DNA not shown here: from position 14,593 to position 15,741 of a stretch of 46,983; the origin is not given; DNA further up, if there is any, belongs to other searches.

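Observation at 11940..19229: Six uncharacterised envelope proteins chained in one unit to Sco-YcnI-CopC/CopD (10-gene candidate copper-handling system)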

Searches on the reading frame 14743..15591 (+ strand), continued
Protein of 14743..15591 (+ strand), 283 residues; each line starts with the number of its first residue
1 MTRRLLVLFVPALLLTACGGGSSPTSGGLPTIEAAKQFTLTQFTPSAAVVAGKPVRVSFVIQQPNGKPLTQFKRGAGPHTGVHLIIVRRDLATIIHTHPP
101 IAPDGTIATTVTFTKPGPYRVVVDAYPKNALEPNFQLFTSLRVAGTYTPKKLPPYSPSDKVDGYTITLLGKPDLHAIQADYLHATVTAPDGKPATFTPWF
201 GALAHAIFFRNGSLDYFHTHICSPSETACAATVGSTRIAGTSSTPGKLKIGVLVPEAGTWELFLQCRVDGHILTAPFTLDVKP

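Call 85: search_dna_similar(query=window:14743-15591:+, collection=plasmids, mode=protein, max_evalue=0.001, max_rows=40, rows=spread)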
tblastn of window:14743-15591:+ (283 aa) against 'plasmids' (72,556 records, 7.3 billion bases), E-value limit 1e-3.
Records with a match: 119; places in all: 124; records where one place covers at least 80% of the query: 84.
Best place of each record, by identity: <60% 119.
By first word of the organism name: Rhodococcus 21; Hymenobacter 19; Streptomyces 11; Priestia 10; Mycolicibacterium 4; Nostoc 4; Tsukamurella 3; Arthrobacter 3; Natrinema 3; Gordonia 3; and 29 more.
By predicted mobility (MOB-suite, as given by PLSDB): non-mobilizable 71; mobilizable 33; conjugative 15.
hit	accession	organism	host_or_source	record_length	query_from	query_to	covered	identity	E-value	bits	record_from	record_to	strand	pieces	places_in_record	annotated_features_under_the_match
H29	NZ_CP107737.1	Streptomyces longwoodensis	-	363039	38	279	86%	35.4%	2e-25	112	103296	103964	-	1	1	hypothetical protein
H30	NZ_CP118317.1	Rhodococcus sp. DK180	pure culture,crude oil-contaminated soil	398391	38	279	86%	35.2%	8e-23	105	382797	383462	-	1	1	hypothetical protein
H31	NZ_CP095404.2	Rhodococcus opacus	Whole organism,nitrophenolics and ...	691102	46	279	83%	35.4%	3e-24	108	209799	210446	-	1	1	hypothetical protein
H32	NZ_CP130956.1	Rhodococcus opacus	cell culture,Sod-podzolic soil ...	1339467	46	279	83%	35.2%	1e-23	107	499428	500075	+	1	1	none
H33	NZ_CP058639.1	Rhodococcus sp. ZPP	cell culture,soil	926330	46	279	83%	34.7%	2e-22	103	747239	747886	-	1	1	hypothetical protein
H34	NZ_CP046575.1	Rhodococcus sp. WAY2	cell culture,bacterial consortium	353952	46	279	83%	34.3%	4e-22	102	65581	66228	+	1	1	hypothetical protein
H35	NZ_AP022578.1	Mycolicibacterium aubagnense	-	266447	38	282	87%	32.3%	5e-18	91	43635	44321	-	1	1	hypothetical protein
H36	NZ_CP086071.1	Rhodococcus pyridinivorans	whole organism,soil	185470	43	279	84%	32.2%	6e-18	91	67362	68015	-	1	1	hypothetical protein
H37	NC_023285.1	Streptomyces sp. F8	-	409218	44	281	84%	31.9%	8e-21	99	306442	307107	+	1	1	hypothetical protein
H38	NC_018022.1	Mycolicibacterium chubuense NBB4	-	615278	44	279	83%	31.7%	4e-16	86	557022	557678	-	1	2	hypothetical protein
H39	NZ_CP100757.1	Natrinema gelatinilyticum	marine sediment,sediment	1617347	39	274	83%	31.0%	1e-16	87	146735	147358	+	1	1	record has no annotation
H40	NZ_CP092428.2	Mycolicibacterium rufum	-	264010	56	280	80%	32.2%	5e-14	79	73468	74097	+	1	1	hypothetical protein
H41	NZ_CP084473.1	Natrinema sp. DC36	cell culture,sediment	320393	34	279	87%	29.1%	3e-16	86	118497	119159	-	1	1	hypothetical protein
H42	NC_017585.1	Streptantibioticus cattleyicolor NRRL 8057 = DSM 46488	-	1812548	51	281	82%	30.8%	6e-18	91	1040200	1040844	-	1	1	none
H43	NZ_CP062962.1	Rothia terrae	culture,dirt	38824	51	282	82%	30.3%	1e-18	93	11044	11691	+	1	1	hypothetical protein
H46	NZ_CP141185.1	Hymenobacter sp. GOD-10R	single cell,Crepidiastrum sonchifolium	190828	32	282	89%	26.8%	3e-12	74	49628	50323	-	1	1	heavy metal-binding domain-containing protein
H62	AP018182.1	Nostoc carneum NIES-2107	-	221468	36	280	87%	22.5%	7e-5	52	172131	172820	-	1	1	hypothetical protein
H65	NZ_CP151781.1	Priestia megaterium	whole organism,soil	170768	56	281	80%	23.1%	1e-8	63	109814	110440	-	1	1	hypothetical protein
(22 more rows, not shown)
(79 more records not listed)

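Call 86: get_annotated_region(hit=H46, flank=5000)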
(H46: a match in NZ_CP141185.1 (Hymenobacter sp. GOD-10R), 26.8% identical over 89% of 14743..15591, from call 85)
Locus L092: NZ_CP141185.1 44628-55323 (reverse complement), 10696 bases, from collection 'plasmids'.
description: Hymenobacter sp. GOD-10R plasmid unnamed1, complete sequence
organism: Hymenobacter sp. GOD-10R (NCBI taxid 3093922)
taxonomy: Bacteria; Bacteroidota; Cytophagia; Cytophagales; Hymenobacteraceae; Hymenobacter; Hymenobacter sp. GOD-10R
host: -; source: single cell,Crepidiastrum sonchifolium; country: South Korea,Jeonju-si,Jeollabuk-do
typing (MOB-suite, as given by PLSDB): non-mobilizable; replicon rep_cluster_1105
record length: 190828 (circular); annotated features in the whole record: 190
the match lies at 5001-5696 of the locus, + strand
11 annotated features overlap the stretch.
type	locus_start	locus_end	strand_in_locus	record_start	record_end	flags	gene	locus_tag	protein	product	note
CDS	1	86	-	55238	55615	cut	-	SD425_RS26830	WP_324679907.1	cupredoxin domain-containing protein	-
CDS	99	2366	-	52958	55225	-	-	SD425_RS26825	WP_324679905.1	heavy metal translocating P-type ATPase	GO:0006812 - monoatomic cation transport [Evidence IEA]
CDS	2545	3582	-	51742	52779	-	-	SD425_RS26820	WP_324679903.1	hypothetical protein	-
CDS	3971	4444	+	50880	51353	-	-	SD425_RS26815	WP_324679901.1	hypothetical protein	-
CDS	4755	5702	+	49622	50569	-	-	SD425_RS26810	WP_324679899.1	heavy metal-binding domain-containing protein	-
CDS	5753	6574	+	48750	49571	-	-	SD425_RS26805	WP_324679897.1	DUF305 domain-containing protein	-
CDS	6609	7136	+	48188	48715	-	-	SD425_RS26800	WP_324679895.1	heavy metal-binding domain-containing protein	-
CDS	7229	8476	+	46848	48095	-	-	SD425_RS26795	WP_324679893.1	TolC family protein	GO:0055085 - transmembrane transport [Evidence IEA]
CDS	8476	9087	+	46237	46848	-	-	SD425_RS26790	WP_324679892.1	hypothetical protein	-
CDS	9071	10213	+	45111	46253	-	-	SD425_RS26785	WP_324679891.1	efflux RND transporter periplasmic adaptor subunit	GO:0006810 - transport [Evidence IEA]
CDS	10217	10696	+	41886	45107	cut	-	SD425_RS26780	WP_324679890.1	efflux RND transporter permease subunit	GO:0055085 - transmembrane transport [Evidence IEA]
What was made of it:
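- Cupredoxin, P-ATPase, DUF305 and an RND system in Hymenobacter (call 86).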

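Call 87: get_annotated_region(hit=H41, flank=5000)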
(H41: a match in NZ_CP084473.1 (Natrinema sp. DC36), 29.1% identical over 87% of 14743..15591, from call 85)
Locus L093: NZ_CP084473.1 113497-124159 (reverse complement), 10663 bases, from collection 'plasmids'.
description: Natrinema sp. DC36 plasmid unnamed1, complete sequence
organism: Natrinema sp. DC36 (NCBI taxid 2878680)
taxonomy: Archaea; Euryarchaeota; Halobacteria; Halobacteriales; Natrialbaceae; Natrinema; Natrinema sp. DC36
host: -; source: cell culture,sediment; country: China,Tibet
typing (MOB-suite, as given by PLSDB): non-mobilizable; mating-pair formation MPF_T
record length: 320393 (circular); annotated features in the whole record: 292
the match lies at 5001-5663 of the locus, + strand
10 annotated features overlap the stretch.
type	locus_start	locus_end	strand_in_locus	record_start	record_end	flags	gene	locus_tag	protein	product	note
CDS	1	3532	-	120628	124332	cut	-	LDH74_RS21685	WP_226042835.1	glycoside hydrolase family 97 catalytic domain-containing protein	-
CDS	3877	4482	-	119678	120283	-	-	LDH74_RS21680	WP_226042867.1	transcription initiation factor IIB family protein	-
CDS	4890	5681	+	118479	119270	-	-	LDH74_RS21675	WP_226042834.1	hypothetical protein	-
CDS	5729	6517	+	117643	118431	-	-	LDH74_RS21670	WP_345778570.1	site-specific integrase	GO:0015074 - DNA integration [Evidence IEA]; GO:0006310 - DNA recombination [Evidence IEA]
CDS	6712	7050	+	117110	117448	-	-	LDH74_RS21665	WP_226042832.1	metalloregulator ArsR/SmtB family transcription factor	GO:0006355 - regulation of DNA-templated transcription [Evidence IEA]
CDS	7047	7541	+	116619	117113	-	-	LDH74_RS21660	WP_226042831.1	SRPBCC domain-containing protein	-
CDS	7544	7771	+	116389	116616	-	-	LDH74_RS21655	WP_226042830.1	hypothetical protein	-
CDS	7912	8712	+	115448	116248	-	-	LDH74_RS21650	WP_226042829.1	DUF1801 domain-containing protein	-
CDS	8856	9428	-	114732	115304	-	-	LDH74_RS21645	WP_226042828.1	dihydrofolate reductase family protein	-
CDS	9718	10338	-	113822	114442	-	-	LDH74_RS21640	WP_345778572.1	transcription initiation factor IIB family protein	-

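Call 88: get_annotated_region(hit=H65, flank=5000)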
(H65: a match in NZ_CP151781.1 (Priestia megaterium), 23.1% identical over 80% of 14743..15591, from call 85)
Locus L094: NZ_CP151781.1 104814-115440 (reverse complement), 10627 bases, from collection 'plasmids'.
description: Priestia megaterium strain IMGN6 plasmid unnamed1, complete sequence
organism: Priestia megaterium (NCBI taxid 1404)
taxonomy: Bacteria; Bacillota; Bacilli; Bacillales; Bacillaceae; Priestia; Priestia megaterium
host: -; source: whole organism,soil; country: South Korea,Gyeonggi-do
typing (MOB-suite, as given by PLSDB): non-mobilizable; replicon rep_cluster_385
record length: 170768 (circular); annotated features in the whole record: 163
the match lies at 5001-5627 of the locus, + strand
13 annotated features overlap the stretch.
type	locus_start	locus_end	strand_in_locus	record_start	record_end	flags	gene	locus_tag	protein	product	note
CDS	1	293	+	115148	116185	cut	-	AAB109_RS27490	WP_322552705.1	NAD(P)/FAD-dependent oxidoreductase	-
CDS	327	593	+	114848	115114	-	-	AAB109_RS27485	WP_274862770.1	phosphopantetheine-binding protein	-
CDS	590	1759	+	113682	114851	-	-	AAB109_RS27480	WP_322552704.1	LuxE family acyl-protein synthetase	-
CDS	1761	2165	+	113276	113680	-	-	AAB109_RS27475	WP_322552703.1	iron-sulfur cluster assembly scaffold protein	GO:0016226 - iron-sulfur cluster assembly [Evidence IEA]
CDS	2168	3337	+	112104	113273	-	-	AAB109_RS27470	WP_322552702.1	cysteine desulfurase family protein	-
CDS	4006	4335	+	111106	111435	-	-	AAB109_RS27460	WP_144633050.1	nucleoside triphosphate pyrophosphohydrolase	-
CDS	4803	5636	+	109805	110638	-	-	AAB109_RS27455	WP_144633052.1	hypothetical protein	-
CDS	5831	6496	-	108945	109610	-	-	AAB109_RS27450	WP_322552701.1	DUF2711 family protein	-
CDS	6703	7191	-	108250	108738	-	-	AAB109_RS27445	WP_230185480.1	DUF2690 domain-containing protein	-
CDS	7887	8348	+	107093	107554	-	-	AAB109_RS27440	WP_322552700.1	replication/maintenance protein RepL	GO:0006260 - DNA replication [Evidence IEA]; GO:0006276 - plasmid maintenance [Evidence IEA]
CDS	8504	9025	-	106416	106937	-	-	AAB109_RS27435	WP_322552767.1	ferritin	-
CDS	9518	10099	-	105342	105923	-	-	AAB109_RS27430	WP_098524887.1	TetR/AcrR family transcriptional regulator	GO:0006355 - regulation of DNA-templated transcription [Evidence IEA]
CDS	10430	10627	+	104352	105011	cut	-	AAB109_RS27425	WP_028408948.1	SDR family NAD(P)-dependent oxidoreductase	-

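Call 89: get_annotated_region(hit=H62, flank=5000)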
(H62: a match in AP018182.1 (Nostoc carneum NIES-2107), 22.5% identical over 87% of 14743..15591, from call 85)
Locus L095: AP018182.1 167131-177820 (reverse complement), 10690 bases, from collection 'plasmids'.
description: Nostoc carneum NIES-2107 plasmid plasmid2 DNA, complete genome
organism: Nostoc carneum NIES-2107 (NCBI taxid 1973483)
taxonomy: Bacteria; Cyanobacteriota; Cyanophyceae; Nostocales; Nostocaceae; Nostoc; Nostoc carneum; Nostoc carneum NIES-2107
host: -; source: -; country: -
typing (MOB-suite, as given by PLSDB): conjugative; replicon rep_cluster_1671; relaxase MOBP; mating-pair formation MPF_T
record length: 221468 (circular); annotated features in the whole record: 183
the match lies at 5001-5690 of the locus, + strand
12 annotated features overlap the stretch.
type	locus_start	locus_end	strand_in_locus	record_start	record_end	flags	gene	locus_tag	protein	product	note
CDS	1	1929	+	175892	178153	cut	-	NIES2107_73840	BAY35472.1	cation-transporting ATPase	-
CDS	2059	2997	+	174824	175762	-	-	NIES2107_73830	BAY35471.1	hypothetical protein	-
CDS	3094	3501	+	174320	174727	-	-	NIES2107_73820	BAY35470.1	transcriptional regulator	-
CDS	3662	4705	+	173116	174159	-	-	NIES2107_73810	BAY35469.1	transposase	-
CDS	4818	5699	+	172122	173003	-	-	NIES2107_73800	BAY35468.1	hypothetical protein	-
CDS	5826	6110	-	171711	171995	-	-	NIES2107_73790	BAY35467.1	thioredoxin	-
CDS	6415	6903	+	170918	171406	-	-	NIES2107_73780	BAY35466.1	hypothetical protein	-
CDS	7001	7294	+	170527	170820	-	-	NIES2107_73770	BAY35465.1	hypothetical protein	-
CDS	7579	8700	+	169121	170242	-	-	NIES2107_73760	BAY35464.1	hypothetical protein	-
CDS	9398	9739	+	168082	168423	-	-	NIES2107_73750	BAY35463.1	hypothetical protein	-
CDS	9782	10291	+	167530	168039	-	-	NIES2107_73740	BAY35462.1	hypothetical protein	-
CDS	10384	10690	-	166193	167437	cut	-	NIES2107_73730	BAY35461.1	hypothetical protein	-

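Call 102: search_protein_families(library=pfam, proteins=[L056:4596-5045:-, L072:5096-5488:-, L072:5527-6921:-, L012:2-988:+, L006:584-2326:+, L013:3264-4235:+, L010:11493-12038:+, L010:12284-14299:+, L011:13779-14831:+, L041:7368-8441:+], max_evalue=0.001)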
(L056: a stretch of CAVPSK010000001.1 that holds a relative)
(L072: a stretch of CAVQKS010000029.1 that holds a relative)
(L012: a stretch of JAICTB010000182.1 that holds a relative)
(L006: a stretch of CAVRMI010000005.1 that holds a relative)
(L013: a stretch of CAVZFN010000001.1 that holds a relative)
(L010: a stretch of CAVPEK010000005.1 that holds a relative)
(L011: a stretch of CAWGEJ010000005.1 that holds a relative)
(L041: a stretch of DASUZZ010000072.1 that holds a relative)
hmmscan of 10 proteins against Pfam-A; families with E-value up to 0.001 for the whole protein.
L056:4596-5045:- (150 aa): 2 families
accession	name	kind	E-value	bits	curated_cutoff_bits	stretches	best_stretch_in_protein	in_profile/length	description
PF00293.34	NUDIX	-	2.2e-18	67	21.1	1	5-121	4-120/134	NUDIX domain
PF22327.2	Nudt16-like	-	6.1e-06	26.7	27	1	33-106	38-108/161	U8 snoRNA-decapping enzyme-like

L072:5096-5488:- (131 aa): 2 families
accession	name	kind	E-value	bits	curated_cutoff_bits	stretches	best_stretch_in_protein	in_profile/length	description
PF00692.24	dUTPase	-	4.7e-30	104.5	22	1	2-130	5-129/129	dUTPase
PF22769.1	DCD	-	1.2e-15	58.4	27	1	18-102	68-150/153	dCTP deaminase-like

L072:5527-6921:- (465 aa): 9 families
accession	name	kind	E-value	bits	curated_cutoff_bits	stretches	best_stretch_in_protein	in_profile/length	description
PF16360.10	GTP-bdg_M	-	7e-32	110.3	29.5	1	150-228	1-79/79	GTP-binding GTPase Middle Region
PF13167.11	GTP-bdg_N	-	5.6e-30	104.2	25.4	1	61-148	2-89/89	GTP-binding GTPase N-terminal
PF01926.29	MMR_HSR1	-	3.3e-21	75.9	21.9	1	235-355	1-113/113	50S ribosome-binding GTPase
PF02421.24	FeoB_N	-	6e-09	36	27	1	235-323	2-90/156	Ferrous iron transport protein B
PF19275.4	HflX_C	-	1.3e-05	25.6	26.4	1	374-439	12-77/102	HflX C-terminal domain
PF03193.22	RsgA_GTPase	-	6.1e-05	23.4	30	0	234-257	107-130/174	RsgA GTPase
PF00350.29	Dynamin_N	-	0.00041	20.9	27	0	236-267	1-32/168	Dynamin family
PF02492.25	cobW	-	0.00044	20.3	20.7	0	281-361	85-158/180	CobW/HypB/UreG, nucleotide-binding domain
PF00009.33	GTP_EFTU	-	0.00093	19.3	26.5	0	309-368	90-135/188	Elongation factor Tu GTP binding domain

L012:2-988:+ (329 aa): 5 families
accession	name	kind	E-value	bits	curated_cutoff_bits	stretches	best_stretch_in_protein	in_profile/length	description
PF01070.24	FMN_dh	-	1.3e-127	426.1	24.9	1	3-327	8-349/350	FMN-dependent dehydrogenase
PF00478.31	IMPDH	-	5e-07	29.5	25.6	1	237-282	192-238/345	IMP dehydrogenase / GMP reductase domain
PF03060.21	NMO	-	1.4e-05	25.1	28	1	199-282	138-224/331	Nitronate monooxygenase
PF01645.23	Glu_synthase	-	1.8e-05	24.5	20.4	1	246-285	270-309/369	Conserved region in glutamate synthase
PF05690.20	ThiG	-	0.00026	20.9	23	0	244-280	170-204/247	Thiazole biosynthesis protein ThiG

L006:584-2326:+ (581 aa): 0 families

L013:3264-4235:+ (324 aa): 7 families
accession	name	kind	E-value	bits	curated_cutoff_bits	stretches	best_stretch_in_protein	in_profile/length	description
PF00004.35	AAA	-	1.4e-17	64.8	21.2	1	85-216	2-130/131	ATPase family associated with various cellular activities (AAA)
PF17866.7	AAA_lid_6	-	6.2e-16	58.6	24.3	1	241-301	2-60/60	AAA lid domain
PF13401.12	AAA_22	-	1.2e-07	32.6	27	0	80-105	4-29/130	AAA domain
PF20720.3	nSTAND3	-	2e-05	24.8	27.2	1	77-183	13-104/155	Novel STAND NTPase 3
PF05496.18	RuvB_N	-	0.00014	22.1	27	1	78-162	30-102/159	Holliday junction DNA helicase RuvB P-loop domain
PF01078.27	Mg_chelatase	-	0.00016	21.6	20.3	0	76-105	17-46/207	Magnesium chelatase, subunit ChlI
PF13604.12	AAA_30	-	0.00038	20.7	27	1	70-153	5-97/191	AAA domain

L010:11493-12038:+ (182 aa): 0 families

L010:12284-14299:+ (672 aa): 0 families

L011:13779-14831:+ (351 aa): 1 family
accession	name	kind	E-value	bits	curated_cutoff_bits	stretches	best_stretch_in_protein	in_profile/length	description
PF00188.32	CAP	-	6.6e-16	59.6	21.1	1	61-180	2-117/117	Cysteine-rich secretory protein family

L041:7368-8441:+ (358 aa): 3 families
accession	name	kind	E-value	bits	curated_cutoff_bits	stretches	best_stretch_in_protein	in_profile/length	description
PF01546.33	Peptidase_M20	-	4e-18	66.5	24.6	1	62-349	1-204/206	Peptidase family M20/M25/M40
PF07687.19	M20_dimer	-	1.2e-15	57.8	21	1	165-265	5-102/107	Peptidase dimerisation domain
PF04389.22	Peptidase_M28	-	0.00015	22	21.3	1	58-127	12-69/193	Peptidase family M28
